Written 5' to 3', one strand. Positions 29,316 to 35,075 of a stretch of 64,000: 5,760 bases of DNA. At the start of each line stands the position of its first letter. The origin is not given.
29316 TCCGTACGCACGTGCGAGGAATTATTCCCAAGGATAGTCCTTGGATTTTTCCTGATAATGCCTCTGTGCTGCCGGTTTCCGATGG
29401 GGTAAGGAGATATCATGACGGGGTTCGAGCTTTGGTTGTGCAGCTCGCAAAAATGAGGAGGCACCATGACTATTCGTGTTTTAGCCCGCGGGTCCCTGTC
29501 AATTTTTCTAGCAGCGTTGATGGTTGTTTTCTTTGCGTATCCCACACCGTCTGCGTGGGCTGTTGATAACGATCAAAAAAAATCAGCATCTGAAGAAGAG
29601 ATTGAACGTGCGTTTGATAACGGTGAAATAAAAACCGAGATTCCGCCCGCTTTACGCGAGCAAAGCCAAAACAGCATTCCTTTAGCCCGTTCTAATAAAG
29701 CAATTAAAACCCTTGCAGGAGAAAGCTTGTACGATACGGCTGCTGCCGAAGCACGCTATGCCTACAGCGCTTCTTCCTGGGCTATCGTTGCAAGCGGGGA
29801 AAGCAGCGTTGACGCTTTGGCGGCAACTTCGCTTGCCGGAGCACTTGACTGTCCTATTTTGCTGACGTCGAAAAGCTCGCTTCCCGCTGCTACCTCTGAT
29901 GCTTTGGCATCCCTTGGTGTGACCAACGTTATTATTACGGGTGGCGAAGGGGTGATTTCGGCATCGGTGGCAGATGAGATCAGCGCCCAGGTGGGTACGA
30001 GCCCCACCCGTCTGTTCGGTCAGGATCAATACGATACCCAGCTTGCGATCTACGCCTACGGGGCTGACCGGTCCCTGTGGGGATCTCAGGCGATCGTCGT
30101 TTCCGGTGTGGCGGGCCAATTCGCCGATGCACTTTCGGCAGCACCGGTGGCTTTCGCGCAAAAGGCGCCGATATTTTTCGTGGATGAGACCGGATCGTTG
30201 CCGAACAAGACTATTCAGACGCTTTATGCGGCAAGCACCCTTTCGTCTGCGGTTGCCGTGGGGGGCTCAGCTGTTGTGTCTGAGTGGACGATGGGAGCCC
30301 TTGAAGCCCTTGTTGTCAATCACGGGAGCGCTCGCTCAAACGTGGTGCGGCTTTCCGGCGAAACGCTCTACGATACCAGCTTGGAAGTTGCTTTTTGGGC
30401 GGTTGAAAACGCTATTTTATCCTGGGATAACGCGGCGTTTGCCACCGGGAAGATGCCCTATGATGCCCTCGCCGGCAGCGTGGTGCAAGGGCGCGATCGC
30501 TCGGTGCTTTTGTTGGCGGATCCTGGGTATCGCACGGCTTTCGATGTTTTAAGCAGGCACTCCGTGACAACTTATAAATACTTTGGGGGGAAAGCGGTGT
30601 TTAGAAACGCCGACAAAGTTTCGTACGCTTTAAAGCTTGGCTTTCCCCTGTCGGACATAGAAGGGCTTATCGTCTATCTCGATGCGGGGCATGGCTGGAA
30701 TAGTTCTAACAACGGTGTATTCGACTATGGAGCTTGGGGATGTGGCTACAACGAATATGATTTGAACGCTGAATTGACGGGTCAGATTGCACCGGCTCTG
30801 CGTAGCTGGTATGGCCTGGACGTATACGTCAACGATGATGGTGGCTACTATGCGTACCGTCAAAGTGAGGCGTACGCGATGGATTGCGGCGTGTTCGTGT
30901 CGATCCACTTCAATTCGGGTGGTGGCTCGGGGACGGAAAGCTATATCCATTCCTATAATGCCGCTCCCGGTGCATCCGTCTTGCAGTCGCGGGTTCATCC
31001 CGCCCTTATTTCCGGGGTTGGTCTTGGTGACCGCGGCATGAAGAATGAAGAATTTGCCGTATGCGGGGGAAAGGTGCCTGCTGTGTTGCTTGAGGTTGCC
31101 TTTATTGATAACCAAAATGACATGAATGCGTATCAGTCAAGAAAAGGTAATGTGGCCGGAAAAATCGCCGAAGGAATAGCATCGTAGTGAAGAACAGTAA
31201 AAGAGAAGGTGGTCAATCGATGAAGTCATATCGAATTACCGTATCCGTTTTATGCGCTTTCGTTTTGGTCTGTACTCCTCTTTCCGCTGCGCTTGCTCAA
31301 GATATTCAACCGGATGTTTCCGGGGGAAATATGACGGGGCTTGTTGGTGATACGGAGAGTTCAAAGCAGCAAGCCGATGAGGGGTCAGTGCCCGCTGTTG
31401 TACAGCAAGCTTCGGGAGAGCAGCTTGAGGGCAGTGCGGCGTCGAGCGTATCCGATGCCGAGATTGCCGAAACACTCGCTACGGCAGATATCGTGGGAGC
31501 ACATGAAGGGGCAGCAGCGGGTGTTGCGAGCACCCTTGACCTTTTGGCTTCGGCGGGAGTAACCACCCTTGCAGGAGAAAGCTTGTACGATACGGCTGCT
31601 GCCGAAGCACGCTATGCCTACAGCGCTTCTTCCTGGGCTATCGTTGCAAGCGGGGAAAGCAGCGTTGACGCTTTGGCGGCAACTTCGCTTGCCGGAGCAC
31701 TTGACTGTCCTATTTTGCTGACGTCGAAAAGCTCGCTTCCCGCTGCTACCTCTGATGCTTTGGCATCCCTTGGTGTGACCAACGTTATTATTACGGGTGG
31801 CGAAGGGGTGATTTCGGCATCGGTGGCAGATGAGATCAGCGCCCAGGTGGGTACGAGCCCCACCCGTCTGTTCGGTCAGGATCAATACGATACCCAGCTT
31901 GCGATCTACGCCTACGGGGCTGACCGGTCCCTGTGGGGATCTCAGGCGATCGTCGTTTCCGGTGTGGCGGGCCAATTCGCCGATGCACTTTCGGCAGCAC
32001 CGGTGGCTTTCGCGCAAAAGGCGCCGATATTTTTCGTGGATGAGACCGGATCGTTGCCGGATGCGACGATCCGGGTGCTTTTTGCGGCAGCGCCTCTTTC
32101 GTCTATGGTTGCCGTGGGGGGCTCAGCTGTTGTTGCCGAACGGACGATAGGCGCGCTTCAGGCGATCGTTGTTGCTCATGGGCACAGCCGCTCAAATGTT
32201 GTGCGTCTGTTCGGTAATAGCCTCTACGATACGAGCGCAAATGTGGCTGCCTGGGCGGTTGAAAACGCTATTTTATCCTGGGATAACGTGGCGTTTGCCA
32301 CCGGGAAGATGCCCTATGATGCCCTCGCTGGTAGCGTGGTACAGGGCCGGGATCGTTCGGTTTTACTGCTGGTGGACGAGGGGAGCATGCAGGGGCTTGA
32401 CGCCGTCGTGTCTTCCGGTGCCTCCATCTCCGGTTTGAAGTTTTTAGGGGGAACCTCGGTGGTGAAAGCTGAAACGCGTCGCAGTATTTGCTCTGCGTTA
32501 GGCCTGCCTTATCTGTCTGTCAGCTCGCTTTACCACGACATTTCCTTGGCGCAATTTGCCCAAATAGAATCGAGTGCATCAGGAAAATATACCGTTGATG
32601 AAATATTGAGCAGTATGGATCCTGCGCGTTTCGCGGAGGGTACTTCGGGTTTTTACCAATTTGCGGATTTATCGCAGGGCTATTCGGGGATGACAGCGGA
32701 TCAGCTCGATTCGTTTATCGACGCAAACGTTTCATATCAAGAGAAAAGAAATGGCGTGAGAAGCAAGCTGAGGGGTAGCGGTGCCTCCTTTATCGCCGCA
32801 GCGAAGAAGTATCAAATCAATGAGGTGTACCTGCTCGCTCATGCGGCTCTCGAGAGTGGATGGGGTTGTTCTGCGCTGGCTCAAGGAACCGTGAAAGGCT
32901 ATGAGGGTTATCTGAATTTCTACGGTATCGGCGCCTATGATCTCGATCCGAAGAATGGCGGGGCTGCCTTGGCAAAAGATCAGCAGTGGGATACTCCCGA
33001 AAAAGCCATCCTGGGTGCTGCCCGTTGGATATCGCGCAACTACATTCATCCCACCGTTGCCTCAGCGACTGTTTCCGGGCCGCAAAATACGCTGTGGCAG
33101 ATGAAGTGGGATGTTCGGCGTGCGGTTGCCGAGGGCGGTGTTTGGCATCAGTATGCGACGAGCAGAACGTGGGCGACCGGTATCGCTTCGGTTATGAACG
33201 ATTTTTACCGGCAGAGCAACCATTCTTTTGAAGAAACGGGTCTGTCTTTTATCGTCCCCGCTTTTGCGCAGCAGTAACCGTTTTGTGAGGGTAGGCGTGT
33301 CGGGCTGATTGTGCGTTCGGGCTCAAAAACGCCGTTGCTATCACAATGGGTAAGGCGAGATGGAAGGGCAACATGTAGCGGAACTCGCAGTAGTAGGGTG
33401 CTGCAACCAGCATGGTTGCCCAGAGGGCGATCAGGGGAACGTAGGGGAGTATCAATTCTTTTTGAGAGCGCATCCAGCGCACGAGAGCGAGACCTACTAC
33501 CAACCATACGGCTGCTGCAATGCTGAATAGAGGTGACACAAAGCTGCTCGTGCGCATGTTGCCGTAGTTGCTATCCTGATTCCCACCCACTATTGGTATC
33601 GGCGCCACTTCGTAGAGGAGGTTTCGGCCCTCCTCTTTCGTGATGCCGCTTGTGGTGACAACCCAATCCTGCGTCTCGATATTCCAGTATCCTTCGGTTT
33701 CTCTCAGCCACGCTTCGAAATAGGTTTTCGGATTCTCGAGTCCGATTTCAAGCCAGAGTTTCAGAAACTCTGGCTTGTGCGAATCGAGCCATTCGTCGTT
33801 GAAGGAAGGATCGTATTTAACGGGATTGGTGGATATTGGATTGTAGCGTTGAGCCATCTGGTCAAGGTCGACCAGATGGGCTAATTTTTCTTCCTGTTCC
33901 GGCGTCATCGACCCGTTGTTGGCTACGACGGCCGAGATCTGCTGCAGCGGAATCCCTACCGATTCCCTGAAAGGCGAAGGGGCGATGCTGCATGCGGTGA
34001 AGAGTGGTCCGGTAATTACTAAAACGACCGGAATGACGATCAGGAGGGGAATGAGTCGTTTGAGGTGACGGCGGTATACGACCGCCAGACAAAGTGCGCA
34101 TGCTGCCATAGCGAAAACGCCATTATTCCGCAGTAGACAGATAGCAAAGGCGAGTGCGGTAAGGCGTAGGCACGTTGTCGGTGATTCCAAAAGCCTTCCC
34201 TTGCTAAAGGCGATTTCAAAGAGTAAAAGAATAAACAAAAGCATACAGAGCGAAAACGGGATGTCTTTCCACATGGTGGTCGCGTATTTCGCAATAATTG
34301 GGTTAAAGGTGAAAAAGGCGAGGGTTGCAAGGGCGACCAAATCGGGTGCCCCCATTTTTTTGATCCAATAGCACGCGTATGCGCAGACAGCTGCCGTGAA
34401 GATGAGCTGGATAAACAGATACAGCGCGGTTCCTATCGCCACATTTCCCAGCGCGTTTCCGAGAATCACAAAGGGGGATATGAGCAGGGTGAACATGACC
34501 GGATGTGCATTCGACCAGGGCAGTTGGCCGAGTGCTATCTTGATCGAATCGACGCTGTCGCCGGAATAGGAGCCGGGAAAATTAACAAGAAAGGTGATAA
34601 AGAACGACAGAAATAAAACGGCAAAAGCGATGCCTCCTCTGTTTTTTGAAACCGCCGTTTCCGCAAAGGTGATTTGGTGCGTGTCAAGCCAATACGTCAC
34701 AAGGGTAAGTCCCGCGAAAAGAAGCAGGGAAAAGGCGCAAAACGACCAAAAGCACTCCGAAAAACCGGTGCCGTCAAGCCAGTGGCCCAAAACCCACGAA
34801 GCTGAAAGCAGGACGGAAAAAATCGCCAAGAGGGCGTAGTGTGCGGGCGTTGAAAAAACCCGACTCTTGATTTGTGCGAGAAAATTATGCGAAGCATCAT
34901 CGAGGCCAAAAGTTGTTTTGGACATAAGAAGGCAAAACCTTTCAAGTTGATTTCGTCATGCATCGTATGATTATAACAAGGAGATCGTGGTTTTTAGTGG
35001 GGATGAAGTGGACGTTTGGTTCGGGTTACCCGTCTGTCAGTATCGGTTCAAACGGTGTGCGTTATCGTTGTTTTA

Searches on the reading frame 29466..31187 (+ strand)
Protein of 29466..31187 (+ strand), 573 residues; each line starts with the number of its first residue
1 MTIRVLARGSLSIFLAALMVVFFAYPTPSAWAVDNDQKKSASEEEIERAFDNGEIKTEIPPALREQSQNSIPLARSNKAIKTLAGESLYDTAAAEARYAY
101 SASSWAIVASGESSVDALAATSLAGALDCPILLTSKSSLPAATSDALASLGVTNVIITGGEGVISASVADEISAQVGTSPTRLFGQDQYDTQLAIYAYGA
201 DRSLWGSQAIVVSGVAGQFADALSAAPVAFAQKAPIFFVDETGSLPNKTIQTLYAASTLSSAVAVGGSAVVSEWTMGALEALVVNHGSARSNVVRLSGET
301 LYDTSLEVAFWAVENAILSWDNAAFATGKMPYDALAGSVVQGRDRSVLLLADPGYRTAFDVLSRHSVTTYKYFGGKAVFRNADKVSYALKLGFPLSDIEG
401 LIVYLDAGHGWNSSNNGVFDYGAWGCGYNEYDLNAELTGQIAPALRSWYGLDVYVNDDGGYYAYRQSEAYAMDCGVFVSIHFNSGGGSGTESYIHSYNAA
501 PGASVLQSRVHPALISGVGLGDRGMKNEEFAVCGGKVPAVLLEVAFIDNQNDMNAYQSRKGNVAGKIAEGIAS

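Call 51: search_protein_families(library=pfam, proteins=[window:29466-31187:+], max_evalue=0.001)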
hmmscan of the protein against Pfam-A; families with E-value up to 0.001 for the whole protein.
window:29466-31187:+ (573 aa): 2 families
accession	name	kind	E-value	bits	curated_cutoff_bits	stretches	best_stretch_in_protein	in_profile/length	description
PF04122.17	CW_binding_2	-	9.8e-37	125.8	24.9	3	182-273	1-70/73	Cell wall binding domain 2 (CWB2)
PF01520.23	Amidase_3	-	1.2e-21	78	27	1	403-572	1-173/174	N-acetylmuramoyl-L-alanine amidase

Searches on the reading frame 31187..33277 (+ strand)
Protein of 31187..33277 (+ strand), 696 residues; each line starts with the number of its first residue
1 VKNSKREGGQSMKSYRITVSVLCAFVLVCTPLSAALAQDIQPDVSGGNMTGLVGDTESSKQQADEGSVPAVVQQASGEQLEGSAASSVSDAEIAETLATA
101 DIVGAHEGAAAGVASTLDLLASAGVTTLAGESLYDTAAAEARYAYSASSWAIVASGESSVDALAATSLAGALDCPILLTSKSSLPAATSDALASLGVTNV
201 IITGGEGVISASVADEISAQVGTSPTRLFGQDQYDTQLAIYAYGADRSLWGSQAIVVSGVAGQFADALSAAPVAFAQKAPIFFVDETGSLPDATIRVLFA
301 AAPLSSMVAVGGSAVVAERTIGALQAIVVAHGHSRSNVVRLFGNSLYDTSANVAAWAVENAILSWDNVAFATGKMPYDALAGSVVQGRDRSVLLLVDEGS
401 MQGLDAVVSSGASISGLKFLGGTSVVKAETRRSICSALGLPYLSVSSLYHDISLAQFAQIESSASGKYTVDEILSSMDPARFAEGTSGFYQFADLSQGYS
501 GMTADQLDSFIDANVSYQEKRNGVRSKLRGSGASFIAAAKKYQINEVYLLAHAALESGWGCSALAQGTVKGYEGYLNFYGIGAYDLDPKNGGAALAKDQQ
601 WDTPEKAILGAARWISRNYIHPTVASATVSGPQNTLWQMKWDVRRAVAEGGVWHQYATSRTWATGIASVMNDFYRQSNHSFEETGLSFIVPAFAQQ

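Call 51: search_protein_families(library=pfam, proteins=[window:31187-33277:+], max_evalue=0.001)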
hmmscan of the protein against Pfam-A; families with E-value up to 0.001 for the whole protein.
window:31187-33277:+ (696 aa): 2 families
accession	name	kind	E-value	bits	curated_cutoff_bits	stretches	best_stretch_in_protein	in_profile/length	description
PF04122.17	CW_binding_2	-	5.8e-37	126.5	24.9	3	128-213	2-72/73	Cell wall binding domain 2 (CWB2)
PF01832.25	Glucosaminidase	-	3.1e-14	54.1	30.2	1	534-674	3-122/123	Mannosyl-glycoprotein endo-beta-N-acetylglucosaminidase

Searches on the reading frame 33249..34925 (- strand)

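Call 51: search_protein_families(library=pfam, proteins=[window:33249-34925:-], max_evalue=0.001)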
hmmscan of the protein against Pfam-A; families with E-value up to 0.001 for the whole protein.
window:33249-34925:- (558 aa): 1 family
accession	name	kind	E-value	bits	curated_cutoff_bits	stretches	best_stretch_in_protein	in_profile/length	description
PF19484.4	DUF6020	-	2.9e-44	151.9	28.3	1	138-540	183-598/604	Family of unknown function (DUF6020)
